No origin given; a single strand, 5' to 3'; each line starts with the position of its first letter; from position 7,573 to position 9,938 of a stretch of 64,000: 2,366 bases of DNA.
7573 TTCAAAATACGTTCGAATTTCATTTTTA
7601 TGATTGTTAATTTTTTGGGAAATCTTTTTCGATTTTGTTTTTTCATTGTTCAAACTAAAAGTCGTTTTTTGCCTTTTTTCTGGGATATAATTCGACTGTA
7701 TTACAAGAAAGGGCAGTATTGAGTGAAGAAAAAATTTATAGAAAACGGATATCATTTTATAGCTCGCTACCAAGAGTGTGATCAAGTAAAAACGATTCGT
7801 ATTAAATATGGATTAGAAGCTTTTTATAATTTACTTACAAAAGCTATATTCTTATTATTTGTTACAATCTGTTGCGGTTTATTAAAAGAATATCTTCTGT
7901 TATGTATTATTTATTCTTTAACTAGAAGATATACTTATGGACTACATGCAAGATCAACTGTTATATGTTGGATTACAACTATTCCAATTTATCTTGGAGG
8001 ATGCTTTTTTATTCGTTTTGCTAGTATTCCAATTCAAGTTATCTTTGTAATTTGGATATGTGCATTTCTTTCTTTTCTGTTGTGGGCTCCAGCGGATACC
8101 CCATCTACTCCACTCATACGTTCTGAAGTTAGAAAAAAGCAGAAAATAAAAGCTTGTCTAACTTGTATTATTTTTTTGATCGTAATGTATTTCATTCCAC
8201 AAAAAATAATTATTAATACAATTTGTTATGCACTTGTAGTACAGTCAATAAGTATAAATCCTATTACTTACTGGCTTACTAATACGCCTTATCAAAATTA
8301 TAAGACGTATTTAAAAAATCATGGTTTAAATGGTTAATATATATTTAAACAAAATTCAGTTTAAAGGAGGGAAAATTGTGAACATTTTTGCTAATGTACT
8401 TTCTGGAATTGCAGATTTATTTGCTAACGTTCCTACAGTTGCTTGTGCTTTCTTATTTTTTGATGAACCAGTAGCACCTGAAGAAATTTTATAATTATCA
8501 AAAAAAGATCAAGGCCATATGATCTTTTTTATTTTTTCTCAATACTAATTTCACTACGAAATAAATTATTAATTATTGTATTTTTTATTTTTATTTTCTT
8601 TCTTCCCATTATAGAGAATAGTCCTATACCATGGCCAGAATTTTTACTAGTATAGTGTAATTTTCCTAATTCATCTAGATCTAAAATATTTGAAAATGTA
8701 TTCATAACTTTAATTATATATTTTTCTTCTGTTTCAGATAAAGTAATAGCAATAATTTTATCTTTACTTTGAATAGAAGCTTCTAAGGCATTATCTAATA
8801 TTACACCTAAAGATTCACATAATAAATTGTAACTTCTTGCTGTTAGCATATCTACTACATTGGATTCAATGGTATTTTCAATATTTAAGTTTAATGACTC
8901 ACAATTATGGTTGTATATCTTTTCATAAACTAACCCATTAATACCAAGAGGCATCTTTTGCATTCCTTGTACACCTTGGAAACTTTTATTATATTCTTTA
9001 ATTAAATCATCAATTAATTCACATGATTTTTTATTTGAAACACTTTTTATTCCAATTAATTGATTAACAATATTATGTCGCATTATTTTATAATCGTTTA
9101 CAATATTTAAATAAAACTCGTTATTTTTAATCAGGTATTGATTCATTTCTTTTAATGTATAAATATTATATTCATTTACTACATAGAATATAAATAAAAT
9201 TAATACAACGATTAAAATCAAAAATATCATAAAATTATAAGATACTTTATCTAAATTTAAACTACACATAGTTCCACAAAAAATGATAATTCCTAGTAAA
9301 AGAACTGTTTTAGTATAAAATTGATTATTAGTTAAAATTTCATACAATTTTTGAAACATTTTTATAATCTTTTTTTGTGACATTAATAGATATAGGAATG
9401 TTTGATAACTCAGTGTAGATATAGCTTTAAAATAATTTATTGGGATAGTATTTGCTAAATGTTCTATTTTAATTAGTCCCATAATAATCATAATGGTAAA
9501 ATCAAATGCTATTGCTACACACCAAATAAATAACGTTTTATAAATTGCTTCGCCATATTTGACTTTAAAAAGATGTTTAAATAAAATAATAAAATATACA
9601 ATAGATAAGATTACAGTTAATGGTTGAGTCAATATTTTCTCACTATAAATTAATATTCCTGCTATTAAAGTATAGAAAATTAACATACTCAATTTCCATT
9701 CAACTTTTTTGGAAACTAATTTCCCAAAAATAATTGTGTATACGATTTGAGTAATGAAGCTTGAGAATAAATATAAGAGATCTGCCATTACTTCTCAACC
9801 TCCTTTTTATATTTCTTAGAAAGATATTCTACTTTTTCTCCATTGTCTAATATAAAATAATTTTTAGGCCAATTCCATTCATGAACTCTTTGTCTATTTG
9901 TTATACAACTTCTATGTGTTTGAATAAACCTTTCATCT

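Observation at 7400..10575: Complete agr-type quorum-sensing locus with an uncalled 38-aa AgrD and convergent agrBD / agrCA organisation sharing one terminator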

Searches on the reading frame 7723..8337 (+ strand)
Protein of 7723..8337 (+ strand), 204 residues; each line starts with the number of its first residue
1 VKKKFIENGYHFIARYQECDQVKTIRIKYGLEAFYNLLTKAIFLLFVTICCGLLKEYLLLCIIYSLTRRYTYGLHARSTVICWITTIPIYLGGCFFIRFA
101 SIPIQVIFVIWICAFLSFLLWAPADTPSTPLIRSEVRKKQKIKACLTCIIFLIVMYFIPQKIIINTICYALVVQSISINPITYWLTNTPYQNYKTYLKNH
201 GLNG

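Call 3: search_protein_families(library=pfam, proteins=[window:7723-8337:+], max_evalue=1)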
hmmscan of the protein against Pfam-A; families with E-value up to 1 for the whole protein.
window:7723-8337:+ (204 aa): 1 family
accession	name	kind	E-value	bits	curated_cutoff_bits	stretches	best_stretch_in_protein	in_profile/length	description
PF04647.20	AgrB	-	3.8e-27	95.3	23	1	16-178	11-185/185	Accessory gene regulator B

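Call 4: search_protein_families(library=ncbifam, proteins=[window:7723-8337:+], max_evalue=1)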
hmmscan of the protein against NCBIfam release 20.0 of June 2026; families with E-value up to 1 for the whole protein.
window:7723-8337:+ (204 aa): 2 families
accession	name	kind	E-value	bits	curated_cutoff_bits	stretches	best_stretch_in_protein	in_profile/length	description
NF002210.0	PRK01100.1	equivalog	4.9e-36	124.4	282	1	15-198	24-207/210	accessory gene regulator ArgB-like protein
NF045731.1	blaDYB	exception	0.051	12.8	550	1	66-101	157-192/250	DYB family subclass B1 metallo-beta-lactamase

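Call 9: find_homologous_proteins(query=window:7723-8337:+)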
Query window:7723-8337:+ (204 aa): 59 proteins with E <= 0.001 among 137 candidates.
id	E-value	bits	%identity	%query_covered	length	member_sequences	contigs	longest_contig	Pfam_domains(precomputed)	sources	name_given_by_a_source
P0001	3.4e-132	457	100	100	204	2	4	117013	PF04647.21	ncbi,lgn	-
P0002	1.2e-107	376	81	100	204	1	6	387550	PF04647.21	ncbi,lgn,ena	-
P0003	5.4e-107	374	79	100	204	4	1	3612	PF04647.21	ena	-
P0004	4.2e-79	283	59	100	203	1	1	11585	PF04647.21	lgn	-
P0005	2.9e-76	274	56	100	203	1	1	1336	PF04647.21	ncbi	-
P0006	4.5e-76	273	61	100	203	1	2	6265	PF04647.21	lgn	-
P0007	1.3e-74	269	60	100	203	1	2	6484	PF04647.21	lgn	-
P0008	1.6e-74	268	57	100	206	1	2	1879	PF04647.21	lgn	-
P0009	1.9e-74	268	58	100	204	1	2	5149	PF04647.21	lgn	-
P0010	2.3e-73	264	59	100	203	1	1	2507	PF04647.21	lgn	-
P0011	3.2e-73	264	59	97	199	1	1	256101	PF04647.21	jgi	-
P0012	1.0e-72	262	58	100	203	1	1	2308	PF04647.21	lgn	-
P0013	1.9e-72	261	57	100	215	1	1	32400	PF04647.21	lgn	-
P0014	2.1e-69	252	52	100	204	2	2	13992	PF04647.21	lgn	-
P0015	6.4e-69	250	55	100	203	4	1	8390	PF04647.21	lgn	-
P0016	1.2e-68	249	54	100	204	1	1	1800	PF04647.21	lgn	-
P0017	6.0e-68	247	53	100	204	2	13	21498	PF04647.21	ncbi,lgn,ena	-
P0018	3.2e-67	244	54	100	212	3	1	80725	PF04647.21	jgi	jgi:accessory gene regulator B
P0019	7.5e-67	243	53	100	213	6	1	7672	PF04647.21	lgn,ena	-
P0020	1.0e-64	236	52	97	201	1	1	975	PF04647.21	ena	-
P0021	1.6e-64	236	53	100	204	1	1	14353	PF04647.21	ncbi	-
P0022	1.8e-60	222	49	100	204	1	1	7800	PF04647.21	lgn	-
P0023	6.8e-55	204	50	97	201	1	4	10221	PF04647.21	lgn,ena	-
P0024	7.4e-54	201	45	96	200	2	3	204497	PF04647.21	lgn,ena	-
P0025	1.6e-52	196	48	97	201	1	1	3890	PF04647.21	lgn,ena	-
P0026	2.2e-50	189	41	99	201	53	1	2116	PF04647.21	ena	-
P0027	4.8e-50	188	42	97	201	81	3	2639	PF04647.21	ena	-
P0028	6.4e-50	188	41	99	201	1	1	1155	PF04647.21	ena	-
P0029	7.6e-50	188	44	97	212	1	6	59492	PF04647.21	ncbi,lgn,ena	-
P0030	9.1e-50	187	44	97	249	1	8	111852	PF04647.21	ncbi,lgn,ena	-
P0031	1.4e-49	187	41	99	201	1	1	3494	PF04647.21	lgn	-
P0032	4.4e-49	185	45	98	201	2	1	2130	PF04647.21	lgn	-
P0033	4.6e-49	185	42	98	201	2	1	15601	PF04647.21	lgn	-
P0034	5.8e-49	185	43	97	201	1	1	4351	PF04647.21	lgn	-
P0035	4.7e-48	182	44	96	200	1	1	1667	PF04647.21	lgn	-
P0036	8.1e-48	181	45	98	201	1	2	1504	PF04647.21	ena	-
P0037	9.5e-48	181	45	96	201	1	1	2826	PF04647.21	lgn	-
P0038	1.1e-47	181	45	98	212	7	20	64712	PF04647.21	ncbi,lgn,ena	-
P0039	1.3e-47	180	47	98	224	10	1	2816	PF04647.21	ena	-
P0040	2.3e-47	180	44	96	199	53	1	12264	PF04647.21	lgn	-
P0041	2.3e-47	180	46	98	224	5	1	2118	PF04647.21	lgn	-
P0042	4.7e-47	179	46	98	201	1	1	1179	PF04647.21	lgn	-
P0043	1.2e-46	177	46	98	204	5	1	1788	PF04647.21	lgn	-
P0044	1.3e-46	177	42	100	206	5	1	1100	PF04647.21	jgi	-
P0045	1.3e-46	177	45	98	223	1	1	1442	PF04647.21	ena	-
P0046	1.3e-46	177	45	98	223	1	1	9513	PF04647.21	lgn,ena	-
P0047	1.5e-46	177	45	96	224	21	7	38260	PF04647.21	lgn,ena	-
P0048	1.5e-46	177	43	96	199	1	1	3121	PF04647.21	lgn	-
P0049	1.8e-46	177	45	98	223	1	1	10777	PF04647.21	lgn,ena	-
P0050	3.2e-46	176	45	98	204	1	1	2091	PF04647.21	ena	-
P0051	3.3e-46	176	44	98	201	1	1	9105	PF04647.21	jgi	-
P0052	4.0e-46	175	45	98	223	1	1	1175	PF04647.21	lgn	-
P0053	6.1e-46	175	45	97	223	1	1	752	PF04647.21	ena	-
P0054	1.3e-45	174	45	98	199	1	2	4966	PF04647.21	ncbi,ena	-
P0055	5.0e-45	172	41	98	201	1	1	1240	PF04647.21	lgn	-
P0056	2.0e-44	170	44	97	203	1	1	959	PF04647.21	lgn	-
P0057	1.1e-43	168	42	100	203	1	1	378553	PF04647.21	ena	-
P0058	2.4e-42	163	42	98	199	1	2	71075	PF04647.21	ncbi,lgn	-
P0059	1.7e-41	160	44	96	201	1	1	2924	PF04647.21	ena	-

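Call 12: find_related_loci(query=A1, collection=genome_contigs, flank=5000)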
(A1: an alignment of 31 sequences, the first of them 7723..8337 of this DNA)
Query A1 (204 aa) in genome_contigs; peptide patterns used: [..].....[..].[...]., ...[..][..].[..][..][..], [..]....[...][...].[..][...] (x = any residue, [..] = any of these).
341 stretches matched a pattern; 195 encode a relative of the query (tblastn E <= 1e-3); the best 80 are kept; 80 distinct loci.
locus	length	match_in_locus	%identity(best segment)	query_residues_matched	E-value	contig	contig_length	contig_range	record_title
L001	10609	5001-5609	81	1-203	2e-110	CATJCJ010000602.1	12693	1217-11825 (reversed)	MAG: uncultured Eubacteriales bacterium isolate iMGMC-47_1678881638 genome assembly, contig: MegahitA5_57444, whole geno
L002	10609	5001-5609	53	1-203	3e-77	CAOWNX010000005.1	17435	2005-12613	MAG TPA_asm: uncultured Bacilli bacterium isolate MGBC105130 genome assembly, contig: MGBC105130.5, whole genome shotgun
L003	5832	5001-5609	53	1-203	2e-73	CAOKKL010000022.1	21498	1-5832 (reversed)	MAG TPA_asm: uncultured Tenericutes bacterium isolate SRR15604625_bin.56_metawrap_v1.3_MAG genome assembly, contig: NODE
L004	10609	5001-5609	53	1-203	2e-70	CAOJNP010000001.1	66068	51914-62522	MAG TPA_asm: uncultured Erysipelotrichaceae bacterium isolate SRR17684643_bin.22_metawrap_v1.3_MAG genome assembly, cont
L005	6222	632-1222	54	6-203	2e-69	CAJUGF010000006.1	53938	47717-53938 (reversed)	MAG TPA_asm: uncultured Bacilli bacterium isolate MGBC134914 genome assembly, contig: MGBC134914.6, whole genome shotgun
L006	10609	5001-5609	53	1-203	1e-68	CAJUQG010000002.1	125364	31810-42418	MAG TPA_asm: uncultured Bacilli bacterium isolate MGBC163973 genome assembly, contig: MGBC163973.2, whole genome shotgun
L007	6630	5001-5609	53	1-203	2e-67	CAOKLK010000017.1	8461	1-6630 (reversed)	MAG TPA_asm: uncultured Tenericutes bacterium isolate SRR15604517_bin.4_metawrap_v1.3_MAG genome assembly, contig: NODE.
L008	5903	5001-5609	53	1-203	1e-65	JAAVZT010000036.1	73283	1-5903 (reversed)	MAG: Bacilli bacterium isolate ABMPRH_26_1 k141_1514435, whole genome shotgun sequence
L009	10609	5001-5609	52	1-203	1e-60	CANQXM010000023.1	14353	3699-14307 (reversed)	MAG: uncultured Bacilli bacterium isolate Lapin-025__bin7 genome assembly, contig: Lapin-025__NODE_3252_length_14353_cov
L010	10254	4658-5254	45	1-199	2e-57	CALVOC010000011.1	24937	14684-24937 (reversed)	MAG: uncultured Bacilli bacterium isolate BRZ_PC__bin122 genome assembly, contig: BRZ_PC__NODE_2932_length_24937_cov_5.2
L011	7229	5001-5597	46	1-199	1e-56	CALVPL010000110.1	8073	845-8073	MAG: uncultured Bacilli bacterium isolate E12__bin133 genome assembly, contig: E12__k127_6227155, whole genome shotgun s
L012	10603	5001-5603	41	1-201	6e-57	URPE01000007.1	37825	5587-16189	uncultured Tenericutes bacterium isolate UMGS1217 genome assembly, contig: NODE_244_length_37825_cov_9.114218, whole gen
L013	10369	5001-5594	45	1-198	2e-56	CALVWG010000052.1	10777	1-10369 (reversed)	MAG: uncultured Bacilli bacterium isolate E07__bin156 genome assembly, contig: E07__k127_3287162, whole genome shotgun s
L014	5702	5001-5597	44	1-199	3e-56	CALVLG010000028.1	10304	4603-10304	MAG: uncultured Bacilli bacterium isolate BRZ_IK__bin31 genome assembly, contig: BRZ_IK__NODE_7593_length_10304_cov_5.46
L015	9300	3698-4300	41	1-201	3e-56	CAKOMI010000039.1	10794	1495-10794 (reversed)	MAG: uncultured Bacilli bacterium isolate REFINED_METABAT215_TOP10_CONTIGS_1500_ASSEMBLY_K77_MERGED__Hadza_MoBio_hadza-E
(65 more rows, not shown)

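Call 18: find_encoding_contigs(protein=P0001, flank=6000, max_places=4)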
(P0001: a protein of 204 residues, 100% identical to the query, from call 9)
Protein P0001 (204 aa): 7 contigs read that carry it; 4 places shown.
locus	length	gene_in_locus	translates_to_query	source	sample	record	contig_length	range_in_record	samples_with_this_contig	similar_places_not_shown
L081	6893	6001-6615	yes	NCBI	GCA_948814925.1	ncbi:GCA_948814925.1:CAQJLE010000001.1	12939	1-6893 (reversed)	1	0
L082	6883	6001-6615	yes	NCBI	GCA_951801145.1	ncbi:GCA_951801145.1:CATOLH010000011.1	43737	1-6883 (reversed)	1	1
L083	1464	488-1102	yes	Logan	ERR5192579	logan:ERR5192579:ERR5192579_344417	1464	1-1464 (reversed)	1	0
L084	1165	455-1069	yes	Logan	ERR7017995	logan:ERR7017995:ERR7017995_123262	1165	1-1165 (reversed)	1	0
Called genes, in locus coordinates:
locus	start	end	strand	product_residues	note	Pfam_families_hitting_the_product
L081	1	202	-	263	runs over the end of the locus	PF12844:HTH_19 (weak), PF13560:HTH_31 (weak), PF01381:HTH_3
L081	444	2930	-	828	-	PF07517:SecA_DEAD, PF00270:DEAD (faint), PF01043:SecA_PP_bind, PF21090:P-loop_SecA, PF07516:SecA_SW, PF02810:SEC-C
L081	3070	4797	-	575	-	-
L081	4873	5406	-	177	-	PF02482:Ribosomal_S30AE, PF16321:Ribosom_S30AE_C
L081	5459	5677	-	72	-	PF00313:CSD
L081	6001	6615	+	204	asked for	PF04647:AgrB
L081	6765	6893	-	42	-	?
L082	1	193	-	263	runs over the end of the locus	PF12844:HTH_19 (weak), PF13560:HTH_31 (weak), PF01381:HTH_3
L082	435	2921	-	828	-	PF07517:SecA_DEAD, PF00270:DEAD (faint), PF01043:SecA_PP_bind, PF21090:P-loop_SecA, PF07516:SecA_SW, PF02810:SEC-C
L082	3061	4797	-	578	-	-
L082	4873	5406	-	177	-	PF02482:Ribosomal_S30AE, PF16321:Ribosom_S30AE_C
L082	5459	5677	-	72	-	PF00313:CSD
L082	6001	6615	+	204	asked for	PF04647:AgrB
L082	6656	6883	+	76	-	?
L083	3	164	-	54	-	?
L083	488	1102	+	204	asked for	PF04647:AgrB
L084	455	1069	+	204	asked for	PF04647:AgrB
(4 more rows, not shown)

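Call 42: search_solved_structures(query=window:7723-8337:+, max_evalue=0.01, show_alignments=1)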
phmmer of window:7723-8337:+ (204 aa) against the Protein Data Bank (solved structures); distinct sequences matched with E-value up to 0.01: 0.

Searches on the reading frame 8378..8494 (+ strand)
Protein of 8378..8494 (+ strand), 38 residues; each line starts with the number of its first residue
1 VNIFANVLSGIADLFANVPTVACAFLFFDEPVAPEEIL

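Call 3: search_protein_families(library=pfam, proteins=[window:8378-8494:+], max_evalue=1)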
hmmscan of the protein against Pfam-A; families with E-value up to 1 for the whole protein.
window:8378-8494:+ (38 aa): 1 family
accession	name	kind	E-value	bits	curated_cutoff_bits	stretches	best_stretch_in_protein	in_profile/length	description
PF05931.16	AgrD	-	0.038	14.5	22.7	1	2-37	5-40/45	Staphylococcal AgrD protein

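Call 4: search_protein_families(library=ncbifam, proteins=[window:8378-8494:+], max_evalue=1)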
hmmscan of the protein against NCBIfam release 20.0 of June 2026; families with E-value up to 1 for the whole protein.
window:8378-8494:+ (38 aa): 1 family
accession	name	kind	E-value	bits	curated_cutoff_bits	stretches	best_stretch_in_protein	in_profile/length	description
TIGR04223.1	quorum_AgrD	subfamily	0.00012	22.1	19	1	2-37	5-36/38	AgrD family cyclic lactone autoinducer peptide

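Call 39: list_cluster_members(proteins=[window:8378-8491:+, window:8330-8491:+, window:8378-8491:+])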
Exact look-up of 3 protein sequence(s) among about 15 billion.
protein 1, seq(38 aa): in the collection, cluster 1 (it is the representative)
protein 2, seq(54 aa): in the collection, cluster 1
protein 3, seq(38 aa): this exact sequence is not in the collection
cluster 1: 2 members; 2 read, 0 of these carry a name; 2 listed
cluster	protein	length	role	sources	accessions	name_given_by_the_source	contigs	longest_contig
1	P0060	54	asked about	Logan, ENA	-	-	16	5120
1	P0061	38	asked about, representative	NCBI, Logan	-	-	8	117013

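Call 41: search_protein_families(library=ncbifam, alignment_id=A4, max_evalue=0.01)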
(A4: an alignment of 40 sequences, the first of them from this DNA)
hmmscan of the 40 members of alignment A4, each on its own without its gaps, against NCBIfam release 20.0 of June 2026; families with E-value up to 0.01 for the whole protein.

A. member 1, seq(38 aa): 1 family
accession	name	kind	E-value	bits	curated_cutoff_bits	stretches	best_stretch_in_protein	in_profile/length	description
TIGR04223.1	quorum_AgrD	subfamily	0.00012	22.1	19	1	2-37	5-36/38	AgrD family cyclic lactone autoinducer peptide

B. families by the number of members that match (of 40 scanned): 1 family
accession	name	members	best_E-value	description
TIGR04223.1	quorum_AgrD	38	1.3e-10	AgrD family cyclic lactone autoinducer peptide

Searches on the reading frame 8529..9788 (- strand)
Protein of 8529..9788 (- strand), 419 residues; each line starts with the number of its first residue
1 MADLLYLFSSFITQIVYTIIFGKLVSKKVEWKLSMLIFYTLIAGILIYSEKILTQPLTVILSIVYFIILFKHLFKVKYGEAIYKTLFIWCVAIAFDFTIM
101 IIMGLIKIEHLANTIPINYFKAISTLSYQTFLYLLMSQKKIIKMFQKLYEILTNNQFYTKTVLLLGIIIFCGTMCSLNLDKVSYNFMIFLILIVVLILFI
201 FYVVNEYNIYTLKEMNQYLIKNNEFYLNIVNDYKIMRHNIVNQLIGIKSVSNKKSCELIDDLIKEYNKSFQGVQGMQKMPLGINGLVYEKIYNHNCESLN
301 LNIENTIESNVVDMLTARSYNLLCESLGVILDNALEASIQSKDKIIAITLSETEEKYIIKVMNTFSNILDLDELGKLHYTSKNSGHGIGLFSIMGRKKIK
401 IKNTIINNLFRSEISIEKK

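Call 3: search_protein_families(library=pfam, proteins=[window:8529-9788:-], max_evalue=1)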
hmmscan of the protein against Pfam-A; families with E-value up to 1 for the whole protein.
window:8529-9788:- (419 aa): 5 families
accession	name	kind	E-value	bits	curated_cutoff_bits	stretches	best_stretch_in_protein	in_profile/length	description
PF14501.12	HATPase_c_5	-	3.2e-12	46.7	22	1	323-394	6-76/102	GHKL domain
PF02518.31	HATPase_c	-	0.022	15.6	26.4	1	329-393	12-80/111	Histidine kinase-, DNA gyrase B-, and HSP90-like ATPase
PF14666.11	RICTOR_M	-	0.13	12.5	27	1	107-162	11-65/104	Rapamycin-insensitive companion of mTOR, middle domain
PF00060.32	Lig_chan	-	0.14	12.4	30.8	1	137-223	23-107/146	Ligand-gated ion channel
PF04241.20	DUF423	-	0.31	11.7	25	0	158-181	51-74/86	Protein of unknown function (DUF423)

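Call 4: search_protein_families(library=ncbifam, proteins=[window:8529-9788:-], max_evalue=1)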
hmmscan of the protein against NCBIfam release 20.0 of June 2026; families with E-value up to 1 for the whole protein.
window:8529-9788:- (419 aa): 2 families
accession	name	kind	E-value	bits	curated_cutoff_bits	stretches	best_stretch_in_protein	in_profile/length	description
NF008298.1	PRK11086.1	subfamily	6.3e-06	24.9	520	1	238-393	338-496/529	DcuS/MalK family sensor histidine kinase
NF046015.1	HisKinAgrCStaph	equivalog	0.0002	20.7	500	1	14-408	5-407/414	quorum-sensing sensor histidine kinase AgrC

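Call 52: search_solved_structures(query=window:8529-9788:-, max_evalue=0.01, show_alignments=1)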
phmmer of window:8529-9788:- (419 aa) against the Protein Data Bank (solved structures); distinct sequences matched with E-value up to 0.01: 2.
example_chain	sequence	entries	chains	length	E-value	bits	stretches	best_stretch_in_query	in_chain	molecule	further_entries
6e52_A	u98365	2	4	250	1.5e-09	40.9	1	206-395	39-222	Staphylococcus aureus AgrC histidine kinase module fused to Saccharomyces cerevisiae GCN4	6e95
4bxi_A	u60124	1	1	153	8e-09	38.5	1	282-407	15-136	ACCESSORY GENE REGULATOR PROTEIN C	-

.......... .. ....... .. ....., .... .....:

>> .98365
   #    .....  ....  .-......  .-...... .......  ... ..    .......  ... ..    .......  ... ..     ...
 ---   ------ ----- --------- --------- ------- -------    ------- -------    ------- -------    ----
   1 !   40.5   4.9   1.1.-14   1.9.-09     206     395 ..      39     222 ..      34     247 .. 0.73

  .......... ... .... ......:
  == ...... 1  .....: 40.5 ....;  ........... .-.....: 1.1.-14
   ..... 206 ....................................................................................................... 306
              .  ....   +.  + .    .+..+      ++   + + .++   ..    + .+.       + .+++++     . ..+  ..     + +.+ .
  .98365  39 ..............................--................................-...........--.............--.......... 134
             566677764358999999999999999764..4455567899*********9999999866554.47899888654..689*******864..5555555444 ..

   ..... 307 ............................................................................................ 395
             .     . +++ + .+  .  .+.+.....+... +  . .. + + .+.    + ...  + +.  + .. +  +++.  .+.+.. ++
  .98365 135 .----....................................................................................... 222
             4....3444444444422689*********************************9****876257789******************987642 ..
